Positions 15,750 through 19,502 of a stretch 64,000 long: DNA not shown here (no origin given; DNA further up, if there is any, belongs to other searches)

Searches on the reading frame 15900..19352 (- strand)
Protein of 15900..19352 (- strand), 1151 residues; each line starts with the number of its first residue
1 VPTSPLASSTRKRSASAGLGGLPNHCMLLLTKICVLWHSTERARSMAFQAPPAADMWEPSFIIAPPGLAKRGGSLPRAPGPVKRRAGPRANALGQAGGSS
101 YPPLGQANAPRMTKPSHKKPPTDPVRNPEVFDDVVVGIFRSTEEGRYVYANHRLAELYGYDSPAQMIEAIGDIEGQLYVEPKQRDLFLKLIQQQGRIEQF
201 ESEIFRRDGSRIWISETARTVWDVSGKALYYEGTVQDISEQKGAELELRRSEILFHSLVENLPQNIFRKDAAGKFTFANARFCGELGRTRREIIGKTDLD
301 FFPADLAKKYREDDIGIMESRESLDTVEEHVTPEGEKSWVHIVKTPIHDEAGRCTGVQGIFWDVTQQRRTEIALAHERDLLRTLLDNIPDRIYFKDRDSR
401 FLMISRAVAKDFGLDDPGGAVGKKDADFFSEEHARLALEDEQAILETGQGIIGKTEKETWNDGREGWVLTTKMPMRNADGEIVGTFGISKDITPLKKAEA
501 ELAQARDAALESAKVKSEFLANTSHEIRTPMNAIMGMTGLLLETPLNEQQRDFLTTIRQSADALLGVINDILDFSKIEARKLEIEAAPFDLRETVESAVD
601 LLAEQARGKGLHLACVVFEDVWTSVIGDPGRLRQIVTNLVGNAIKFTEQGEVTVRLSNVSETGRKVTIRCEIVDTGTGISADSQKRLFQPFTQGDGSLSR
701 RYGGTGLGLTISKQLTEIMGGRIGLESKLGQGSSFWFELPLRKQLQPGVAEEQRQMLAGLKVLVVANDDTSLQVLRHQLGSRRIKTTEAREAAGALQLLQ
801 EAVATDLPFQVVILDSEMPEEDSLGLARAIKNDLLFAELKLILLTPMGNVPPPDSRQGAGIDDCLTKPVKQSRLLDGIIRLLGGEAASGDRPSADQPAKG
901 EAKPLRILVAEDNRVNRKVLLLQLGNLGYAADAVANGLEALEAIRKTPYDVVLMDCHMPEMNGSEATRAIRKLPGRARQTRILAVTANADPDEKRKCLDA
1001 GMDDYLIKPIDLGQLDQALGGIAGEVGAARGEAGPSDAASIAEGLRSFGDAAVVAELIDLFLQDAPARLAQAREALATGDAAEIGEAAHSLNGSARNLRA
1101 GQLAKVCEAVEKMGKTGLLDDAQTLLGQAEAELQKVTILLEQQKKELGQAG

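Call 37: search_protein_families(library=pfam, proteins=[window:15900-19352:-], max_evalue=0.00001)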
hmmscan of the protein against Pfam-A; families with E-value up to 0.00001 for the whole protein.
window:15900-19352:- (1151 aa): 10 families
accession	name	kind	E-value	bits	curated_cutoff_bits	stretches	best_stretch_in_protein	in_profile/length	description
PF08448.16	PAS_4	-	1.1e-43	148.3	23.1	2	259-369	1-110/110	PAS fold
PF00072.30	Response_reg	-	5.2e-39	133.3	30.2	2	907-1019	1-110/111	Response regulator receiver domain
PF02518.31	HATPase_c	-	9.5e-30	103.7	26.4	1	627-742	1-110/111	Histidine kinase-, DNA gyrase B-, and HSP90-like ATPase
PF13426.13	PAS_9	-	1.7e-27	96.1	27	3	137-240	3-103/103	PAS domain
PF00989.32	PAS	-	1.2e-25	90.1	22.6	3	381-492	3-113/113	PAS fold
PF00512.31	HisKA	-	2.4e-22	79.2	26.9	1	516-579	2-65/66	His Kinase A (phospho-acceptor) domain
PF01627.28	Hpt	-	1.5e-14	54.4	24.6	1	1056-1136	1-81/84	Hpt domain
PF13188.13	PAS_8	-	2.7e-13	49.7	21.8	0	254-307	2-55/65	PAS domain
PF08447.18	PAS_3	-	6.7e-13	49.2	25.6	0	148-235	2-89/89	PAS fold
PF13596.12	PAS_10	-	7.1e-06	27.1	22.1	0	382-493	2-106/106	PAS domain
